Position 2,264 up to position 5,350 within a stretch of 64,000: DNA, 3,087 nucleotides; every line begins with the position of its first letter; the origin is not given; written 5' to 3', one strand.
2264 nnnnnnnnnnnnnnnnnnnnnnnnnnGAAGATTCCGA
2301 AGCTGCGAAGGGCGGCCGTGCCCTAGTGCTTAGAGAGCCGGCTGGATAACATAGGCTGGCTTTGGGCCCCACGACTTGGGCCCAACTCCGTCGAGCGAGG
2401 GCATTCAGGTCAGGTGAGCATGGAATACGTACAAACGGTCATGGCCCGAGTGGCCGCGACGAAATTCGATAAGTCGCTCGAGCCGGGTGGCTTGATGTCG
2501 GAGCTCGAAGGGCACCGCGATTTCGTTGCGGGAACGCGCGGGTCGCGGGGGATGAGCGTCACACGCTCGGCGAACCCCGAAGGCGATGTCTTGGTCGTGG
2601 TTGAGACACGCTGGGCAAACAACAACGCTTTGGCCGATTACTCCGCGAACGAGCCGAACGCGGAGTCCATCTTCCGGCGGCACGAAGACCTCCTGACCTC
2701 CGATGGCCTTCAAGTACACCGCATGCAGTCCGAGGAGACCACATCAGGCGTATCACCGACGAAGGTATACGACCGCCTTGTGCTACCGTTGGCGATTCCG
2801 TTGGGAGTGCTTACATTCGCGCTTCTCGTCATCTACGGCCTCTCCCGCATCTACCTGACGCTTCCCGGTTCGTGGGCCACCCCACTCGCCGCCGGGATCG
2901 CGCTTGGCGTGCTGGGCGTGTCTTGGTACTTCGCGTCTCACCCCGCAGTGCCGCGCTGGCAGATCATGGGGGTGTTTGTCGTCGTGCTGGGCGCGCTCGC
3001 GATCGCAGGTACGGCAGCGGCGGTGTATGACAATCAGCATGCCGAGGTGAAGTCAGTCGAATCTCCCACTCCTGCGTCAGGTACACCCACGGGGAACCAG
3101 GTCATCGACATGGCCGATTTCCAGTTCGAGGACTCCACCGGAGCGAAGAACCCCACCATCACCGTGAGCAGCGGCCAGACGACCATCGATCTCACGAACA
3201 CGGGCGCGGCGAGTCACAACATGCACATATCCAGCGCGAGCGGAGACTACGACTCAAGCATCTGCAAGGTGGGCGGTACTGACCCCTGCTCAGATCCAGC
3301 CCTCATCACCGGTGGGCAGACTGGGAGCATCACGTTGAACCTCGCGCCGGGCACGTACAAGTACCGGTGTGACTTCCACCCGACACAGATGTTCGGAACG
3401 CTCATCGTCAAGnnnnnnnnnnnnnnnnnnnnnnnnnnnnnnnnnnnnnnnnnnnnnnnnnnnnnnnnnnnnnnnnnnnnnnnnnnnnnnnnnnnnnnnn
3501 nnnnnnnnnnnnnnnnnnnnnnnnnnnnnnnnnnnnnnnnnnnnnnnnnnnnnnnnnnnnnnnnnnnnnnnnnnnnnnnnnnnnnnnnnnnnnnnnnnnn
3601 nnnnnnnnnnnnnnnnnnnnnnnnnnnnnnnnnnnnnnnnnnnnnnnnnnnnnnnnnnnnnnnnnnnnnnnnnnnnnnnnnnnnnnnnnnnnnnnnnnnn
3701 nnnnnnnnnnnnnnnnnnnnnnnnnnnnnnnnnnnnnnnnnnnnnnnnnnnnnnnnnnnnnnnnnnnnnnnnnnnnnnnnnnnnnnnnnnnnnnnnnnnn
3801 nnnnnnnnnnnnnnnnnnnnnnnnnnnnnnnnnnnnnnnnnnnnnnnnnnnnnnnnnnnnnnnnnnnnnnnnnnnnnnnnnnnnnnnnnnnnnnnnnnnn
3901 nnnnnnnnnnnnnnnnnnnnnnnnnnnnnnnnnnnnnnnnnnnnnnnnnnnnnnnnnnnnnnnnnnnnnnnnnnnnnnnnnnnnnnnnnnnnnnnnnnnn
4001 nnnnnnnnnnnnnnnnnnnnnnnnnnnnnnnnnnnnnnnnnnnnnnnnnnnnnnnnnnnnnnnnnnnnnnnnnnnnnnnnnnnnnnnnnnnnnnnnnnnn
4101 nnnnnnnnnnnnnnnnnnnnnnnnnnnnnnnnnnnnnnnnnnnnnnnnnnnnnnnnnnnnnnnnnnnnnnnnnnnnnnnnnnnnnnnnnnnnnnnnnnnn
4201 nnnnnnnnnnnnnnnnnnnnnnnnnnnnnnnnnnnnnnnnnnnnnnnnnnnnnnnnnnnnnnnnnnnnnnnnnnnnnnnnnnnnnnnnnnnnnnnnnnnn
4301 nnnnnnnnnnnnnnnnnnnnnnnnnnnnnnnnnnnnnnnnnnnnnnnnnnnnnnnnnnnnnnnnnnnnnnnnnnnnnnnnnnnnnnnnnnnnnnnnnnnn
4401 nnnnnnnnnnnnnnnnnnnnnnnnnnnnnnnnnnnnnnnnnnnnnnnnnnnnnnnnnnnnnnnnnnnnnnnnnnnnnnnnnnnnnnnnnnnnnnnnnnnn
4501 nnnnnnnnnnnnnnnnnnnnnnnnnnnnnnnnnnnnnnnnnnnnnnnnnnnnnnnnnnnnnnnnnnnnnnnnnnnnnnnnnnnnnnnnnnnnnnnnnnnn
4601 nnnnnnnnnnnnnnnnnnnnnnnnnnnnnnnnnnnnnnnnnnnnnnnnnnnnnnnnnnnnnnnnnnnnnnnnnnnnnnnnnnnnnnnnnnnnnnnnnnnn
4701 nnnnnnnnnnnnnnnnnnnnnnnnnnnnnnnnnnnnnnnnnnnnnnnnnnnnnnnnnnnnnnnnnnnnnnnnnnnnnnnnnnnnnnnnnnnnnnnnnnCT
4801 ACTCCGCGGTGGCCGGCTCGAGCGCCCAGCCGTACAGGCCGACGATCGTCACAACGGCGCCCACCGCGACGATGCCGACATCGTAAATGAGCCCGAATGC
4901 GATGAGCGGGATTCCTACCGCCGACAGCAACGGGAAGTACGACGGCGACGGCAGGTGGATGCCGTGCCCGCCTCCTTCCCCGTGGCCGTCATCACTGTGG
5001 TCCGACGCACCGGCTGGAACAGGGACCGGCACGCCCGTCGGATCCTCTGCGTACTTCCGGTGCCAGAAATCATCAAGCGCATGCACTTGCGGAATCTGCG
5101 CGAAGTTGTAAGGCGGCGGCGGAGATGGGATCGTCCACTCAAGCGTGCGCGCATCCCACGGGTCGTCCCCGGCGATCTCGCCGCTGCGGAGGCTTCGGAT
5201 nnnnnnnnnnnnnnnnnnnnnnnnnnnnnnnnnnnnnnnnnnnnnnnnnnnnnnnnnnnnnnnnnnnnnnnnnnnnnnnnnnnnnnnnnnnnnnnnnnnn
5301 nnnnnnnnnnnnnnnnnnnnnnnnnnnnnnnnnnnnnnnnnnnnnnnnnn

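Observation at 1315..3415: Copper-delivery and electron-donor module beside an aa3 oxidase that has no cytochrome c domain.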

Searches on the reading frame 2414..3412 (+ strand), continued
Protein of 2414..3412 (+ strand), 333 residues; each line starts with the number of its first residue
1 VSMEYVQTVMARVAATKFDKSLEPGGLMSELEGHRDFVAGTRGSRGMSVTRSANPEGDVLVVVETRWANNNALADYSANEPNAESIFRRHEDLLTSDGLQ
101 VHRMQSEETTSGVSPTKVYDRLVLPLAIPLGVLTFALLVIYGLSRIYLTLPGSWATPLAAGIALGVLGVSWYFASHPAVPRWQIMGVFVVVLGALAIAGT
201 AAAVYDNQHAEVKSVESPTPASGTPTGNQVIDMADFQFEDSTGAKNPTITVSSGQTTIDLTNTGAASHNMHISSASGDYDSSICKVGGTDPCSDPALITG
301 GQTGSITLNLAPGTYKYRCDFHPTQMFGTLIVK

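Call 25: predict_structure(alignment_id=A1)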
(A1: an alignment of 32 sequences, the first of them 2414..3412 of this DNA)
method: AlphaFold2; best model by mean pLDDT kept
length: 333 residues; sequences in the alignment: 32
mean_pLDDT: 86.5   pTM: 0.39
mean pLDDT of the five models: 86.5, 85.5, 85.4, 81.3, 81.1
residues with pLDDT >= 90: 199; 70-90: 93; 50-70: 24; < 50: 17
segments of 3 or more residues with pLDDT < 50: 109-114, 213-218, 220-224
pLDDT, mean of each block of 10 residues (from residue 1): 88 95 96 96 96 91 96 95 97 90 73 52 76 77 70 77 84 88 87 80 71 47 66 97 95 95 98 95 93 98 97 97 97 96
secondary structure, 60 per line:
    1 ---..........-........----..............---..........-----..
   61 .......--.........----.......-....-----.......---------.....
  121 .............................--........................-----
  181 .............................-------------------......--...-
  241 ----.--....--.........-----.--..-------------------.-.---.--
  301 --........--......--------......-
elements in order: E4-13 H15-22 H27-40 E44-53 E59-67 H70-78 H83-89 E100-106 H116-149 H152-175 H181-209 E229-234 E237-239 E248-251 E254-262 E303-310 E313-318 E327-332

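Call 31: find_related_loci(query=A1, collection=genome_contigs, flank=10000)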
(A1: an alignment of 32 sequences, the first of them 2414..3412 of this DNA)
Query A1 (333 aa) in genome_contigs; peptide patterns used: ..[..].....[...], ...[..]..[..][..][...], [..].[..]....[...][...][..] (x = any residue, [..] = any of these).
169 stretches matched a pattern; 117 encode a relative of the query (tblastn E <= 1e-3); the best 80 are kept; 78 distinct loci.
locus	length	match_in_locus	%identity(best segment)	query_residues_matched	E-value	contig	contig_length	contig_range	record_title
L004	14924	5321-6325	69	1-333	7e-159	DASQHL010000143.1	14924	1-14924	MAG TPA_asm: Dehalococcoidia bacterium isolate SMAG_U11832 k141_306658, whole genome shotgun sequence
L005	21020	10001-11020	60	1-333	1e-133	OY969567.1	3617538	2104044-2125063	MAG: uncultured Chloroflexia bacterium isolate MFD01561.bin.c.1 genome assembly, chromosome: 1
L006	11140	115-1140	56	1-333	2e-124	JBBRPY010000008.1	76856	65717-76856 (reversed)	MAG: Dehalococcoidia bacterium isolate metawrap_la1_107 W_la1_107_k141_425655L_76856_cov_13.0406, whole genome shotgun s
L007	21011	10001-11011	55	1-333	3e-120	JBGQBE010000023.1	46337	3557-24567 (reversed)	MAG: Dehalococcoidia bacterium isolate OBJ2_061818_130_14 k141_1042205_length_46337_cov_22.3880, whole genome shotgun se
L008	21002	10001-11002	54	1-333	2e-118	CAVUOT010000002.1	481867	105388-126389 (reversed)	MAG: uncultured Chloroflexia bacterium isolate MFD05942.bin.2.347 genome assembly, contig: contig_11342, whole genome sh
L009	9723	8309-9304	54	1-333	4e-116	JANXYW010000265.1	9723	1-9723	MAG: Chloroflexi bacterium isolate GL140_4_metabat_127_sub GL140_4_k141_1753094, whole genome shotgun sequence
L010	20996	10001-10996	56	1-333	6e-115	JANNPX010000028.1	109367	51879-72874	MAG: Chloroflexota bacterium isolate SOY_31_metabat_89 SOY_31_k141_730608, whole genome shotgun sequence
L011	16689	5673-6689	54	3-333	2e-114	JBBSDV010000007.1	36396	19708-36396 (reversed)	MAG: Dehalococcoidia bacterium isolate LS1_sbin.24 LS1_sbin.24_K_1513809_L_36396_cov_23.2106, whole genome shotgun seque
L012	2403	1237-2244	54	1-333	5e-120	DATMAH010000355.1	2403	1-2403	MAG TPA_asm: Dehalococcoidia bacterium isolate SMAG_U13320 k141_29969, whole genome shotgun sequence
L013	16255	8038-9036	54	1-333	4e-112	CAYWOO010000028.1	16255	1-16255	MAG TPA_asm: uncultured Dehalococcoidia bacterium isolate binchicken_co165_369 genome assembly, contig: k141_638921, who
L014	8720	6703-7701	53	1-333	2e-110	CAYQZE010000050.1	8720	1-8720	MAG TPA_asm: uncultured Dehalococcoidia bacterium isolate binchicken_co165_361 genome assembly, contig: k141_2697694, wh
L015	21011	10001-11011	51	3-326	2e-104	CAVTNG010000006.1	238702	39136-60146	MAG: uncultured Chloroflexia bacterium isolate MFD02199.bin.2.91 genome assembly, contig: contig_3703, whole genome shot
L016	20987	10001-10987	49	1-333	4e-101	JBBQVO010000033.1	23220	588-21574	MAG: Dehalococcoidia bacterium isolate Co_metawrap_2001 Cmw_2001_k141_11103415_length_23220_cov_9.9743, whole genome sho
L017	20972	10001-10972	51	3-333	5e-98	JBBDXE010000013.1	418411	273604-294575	MAG: Dehalococcoidia bacterium isolate LejiaD_68_21 Lejia_D_19_length_418411_cov_13, whole genome shotgun sequence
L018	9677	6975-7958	49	3-333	4e-98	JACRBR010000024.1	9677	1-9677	MAG: Chloroflexi bacterium isolate NC_groundwater_1625_Pr3_B-0.1um_67_9 SR-2_scaffold_141_263991, whole genome shotgun s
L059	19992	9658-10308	27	93-333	4e-17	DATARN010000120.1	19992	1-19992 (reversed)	MAG TPA_asm: Acidimicrobiales bacterium isolate SMAG_U5494 k141_2642974, whole genome shotgun sequence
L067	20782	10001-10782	41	236-332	3e-15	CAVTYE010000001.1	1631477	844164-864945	MAG: uncultured Chloroflexia bacterium isolate MFD04944.bin.2.175 genome assembly, contig: contig_16245, whole genome sh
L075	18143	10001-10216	40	256-332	2e-11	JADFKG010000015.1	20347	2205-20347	MAG: Chloroflexota bacterium isolate B46T1L10 B46T1L10_NODE3639, whole genome shotgun sequence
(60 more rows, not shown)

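Call 55: search_protein_families(library=pfam, max_evalue=0.01, proteins=[L067:6551-7327:+, L067:7641-8327:+, L067:8351-9067:+, L067:9080-10270:+, L067:10225-10881:+, L075:10262-11884:+, L059:9247-10332:+, L002:5705-7018:+])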
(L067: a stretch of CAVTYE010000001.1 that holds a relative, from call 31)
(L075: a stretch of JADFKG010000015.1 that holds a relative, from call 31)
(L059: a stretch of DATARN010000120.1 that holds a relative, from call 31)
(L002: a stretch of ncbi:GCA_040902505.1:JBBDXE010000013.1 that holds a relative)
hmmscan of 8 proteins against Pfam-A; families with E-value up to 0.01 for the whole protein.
L067:6551-7327:+ (259 aa): 5 families
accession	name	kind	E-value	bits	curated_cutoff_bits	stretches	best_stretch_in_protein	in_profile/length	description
PF00033.24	Cytochrome_B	-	1.6e-46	159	27.2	1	71-251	8-187/189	Cytochrome b/b6/petB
PF13631.11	Cytochrom_B_N_2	-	6.5e-39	134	27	1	135-256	2-123/169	Cytochrome b(N-terminal)/b6/petB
PF14358.11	DUF4405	-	1.9e-08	35.2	26.7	1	82-145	5-63/66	Domain of unknown function (DUF4405)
PF01292.26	Ni_hydr_CYTB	-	6.9e-06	26.4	30.1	1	38-149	65-164/179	Prokaryotic cytochrome b561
PF06157.16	DUF973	-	2.8e-05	23.8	26.4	1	65-181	43-149/309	Protein of unknown function (DUF973)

L067:7641-8327:+ (229 aa): 0 families

L067:8351-9067:+ (239 aa): 1 family
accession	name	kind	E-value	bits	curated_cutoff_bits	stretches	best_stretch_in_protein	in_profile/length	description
PF00355.32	Rieske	-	1.6e-08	34.7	20.3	1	134-195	33-88/88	Rieske [2Fe-2S] domain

L067:9080-10270:+ (397 aa): 4 families
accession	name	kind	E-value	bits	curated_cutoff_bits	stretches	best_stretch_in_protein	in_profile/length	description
PF13473.12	Cupredoxin_1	-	8.5e-10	39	27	1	318-396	37-104/104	Cupredoxin-like domain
PF00127.26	Copper-bind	-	1.9e-07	31.8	21.2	1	301-396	5-98/99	Copper binding proteins, plastocyanin/azurin family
PF13442.11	Cytochrome_CBB3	-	3.2e-07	31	27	1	53-127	2-53/68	Cytochrome C oxidase, cbb3-type, subunit III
PF00034.26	Cytochrom_C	-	7e-05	24.5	21.3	1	54-146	1-87/90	Cytochrome c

L067:10225-10881:+ (219 aa): 2 families
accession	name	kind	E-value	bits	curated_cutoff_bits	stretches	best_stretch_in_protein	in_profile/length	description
PF13473.12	Cupredoxin_1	-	2.9e-11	43.7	27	1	89-186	19-104/104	Cupredoxin-like domain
PF00127.26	Copper-bind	-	7.1e-05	23.6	21.2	1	101-186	13-98/99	Copper binding proteins, plastocyanin/azurin family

L075:10262-11884:+ (541 aa): 2 families
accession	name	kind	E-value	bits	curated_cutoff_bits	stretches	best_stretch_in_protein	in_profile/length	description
PF05940.17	NnrS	-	1.5e-16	61.1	28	1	102-501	16-364/371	NnrS protein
PF00115.25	COX1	-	2.7e-05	23.6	34.8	1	93-262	4-183/436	Cytochrome C and Quinol oxidase polypeptide I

L059:9247-10332:+ (362 aa): 4 families
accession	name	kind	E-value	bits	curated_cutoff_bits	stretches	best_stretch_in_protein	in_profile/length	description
PF13473.12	Cupredoxin_1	-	3.9e-09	36.9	27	1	257-353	15-104/104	Cupredoxin-like domain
PF00127.26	Copper-bind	-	0.00053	20.8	21.2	1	270-354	10-99/99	Copper binding proteins, plastocyanin/azurin family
PF24396.1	DUF7541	-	0.0019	18.4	28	1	102-150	11-66/120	Family of unknown function (DUF7541)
PF12270.13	Cyt_c_ox_IV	-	0.0025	18.3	26.9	1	97-146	74-124/132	Cytochrome c oxidase subunit IV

L002:5705-7018:+ (438 aa): 3 families
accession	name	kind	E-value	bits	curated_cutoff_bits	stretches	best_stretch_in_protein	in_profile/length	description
PF13555.12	AAA_29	-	0.00031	20.9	27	1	157-190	20-54/61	P-loop containing region of AAA domain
PF12775.13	AAA_7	-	0.0085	16.1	25.8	0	154-179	29-54/181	P-loop containing dynein motor region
PF20703.3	nSTAND1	-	0.0097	16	27.1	0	154-389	29-224/379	Novel STAND NTPase 1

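Call 64: search_protein_families(library=pfam, alignment_id=A1, max_evalue=0.05)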
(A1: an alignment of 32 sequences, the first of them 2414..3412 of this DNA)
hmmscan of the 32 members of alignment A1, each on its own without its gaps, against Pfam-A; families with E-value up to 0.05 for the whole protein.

A. member 1, window:2414-3412:+ (333 aa): 4 families
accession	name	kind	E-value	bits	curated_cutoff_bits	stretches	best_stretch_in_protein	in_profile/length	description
PF00127.26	Copper-bind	-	1.7e-08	35.2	21.2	1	246-333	16-99/99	Copper binding proteins, plastocyanin/azurin family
PF13473.12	Cupredoxin_1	-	1e-06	29.1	27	1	247-332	35-104/104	Cupredoxin-like domain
PF07010.17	Endomucin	-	0.00055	20.4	26.6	1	100-147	168-215/260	Endomucin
PF23933.1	DUF7269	-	0.031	14.8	29.1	0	160-225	1-66/162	Family of unknown function (DUF7269)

B. families by the number of members that match (of 32 scanned): 23 families
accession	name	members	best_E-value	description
PF13473.12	Cupredoxin_1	32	2.5e-12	Cupredoxin-like domain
PF00127.26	Copper-bind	32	7.7e-10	Copper binding proteins, plastocyanin/azurin family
PF03992.22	ABM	14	8.9e-06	Antibiotic biosynthesis monooxygenase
PF07731.20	Cu-oxidase_2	8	4.1e-06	Multicopper oxidase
PF18949.5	DUF5693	4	0.00058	Family of unknown function (DUF5693)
PF19752.4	DUF6239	2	0.0033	Family of unknown function (DUF6239)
PF04151.21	PPC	2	0.0059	Bacterial pre-peptidase C-terminal domain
PF23933.1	DUF7269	2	0.015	Family of unknown function (DUF7269)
PF23778.1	Phage_holin_2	2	0.026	Putative phage holin family 2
PF07010.17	Endomucin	1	0.00055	Endomucin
PF01773.25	Nucleos_tra2_N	1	0.004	Na+ dependent nucleoside transporter N-terminus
PF13886.12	TM7S3_TM198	1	0.0099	TM7S3/TM198-like domain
PF01292.26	Ni_hydr_CYTB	1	0.011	Prokaryotic cytochrome b561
PF19107.5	DUF5794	1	0.011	Family of unknown function (DUF5794)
PF07344.16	Amastin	1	0.013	Amastin surface glycoprotein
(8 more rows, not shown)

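Call 72: list_cluster_members(proteins=[P0001, P0121])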
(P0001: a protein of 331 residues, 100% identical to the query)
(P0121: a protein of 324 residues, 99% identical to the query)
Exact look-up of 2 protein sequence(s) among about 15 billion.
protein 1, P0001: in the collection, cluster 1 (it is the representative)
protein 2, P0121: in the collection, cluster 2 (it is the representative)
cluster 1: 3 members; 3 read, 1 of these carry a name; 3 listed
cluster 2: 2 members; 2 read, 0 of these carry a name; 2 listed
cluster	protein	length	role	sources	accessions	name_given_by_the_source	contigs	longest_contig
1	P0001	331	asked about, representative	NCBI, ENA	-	-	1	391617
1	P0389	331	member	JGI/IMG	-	plastocyanin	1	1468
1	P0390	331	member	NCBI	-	-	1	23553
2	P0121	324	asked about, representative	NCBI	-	-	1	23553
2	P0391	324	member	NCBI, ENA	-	-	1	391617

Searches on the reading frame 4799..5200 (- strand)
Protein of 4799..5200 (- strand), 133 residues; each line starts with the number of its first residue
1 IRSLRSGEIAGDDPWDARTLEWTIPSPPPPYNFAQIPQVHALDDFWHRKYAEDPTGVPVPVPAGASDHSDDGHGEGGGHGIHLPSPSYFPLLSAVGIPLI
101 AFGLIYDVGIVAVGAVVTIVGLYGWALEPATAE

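Call 55: search_protein_families(library=pfam, max_evalue=0.01, proteins=[window:4799-5200:-])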
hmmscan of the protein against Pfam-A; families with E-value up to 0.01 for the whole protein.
window:4799-5200:- (133 aa): 1 family
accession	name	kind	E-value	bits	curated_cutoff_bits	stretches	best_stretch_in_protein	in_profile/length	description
PF12270.13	Cyt_c_ox_IV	-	6.6e-06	26.7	26.9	1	74-128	71-125/132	Cytochrome c oxidase subunit IV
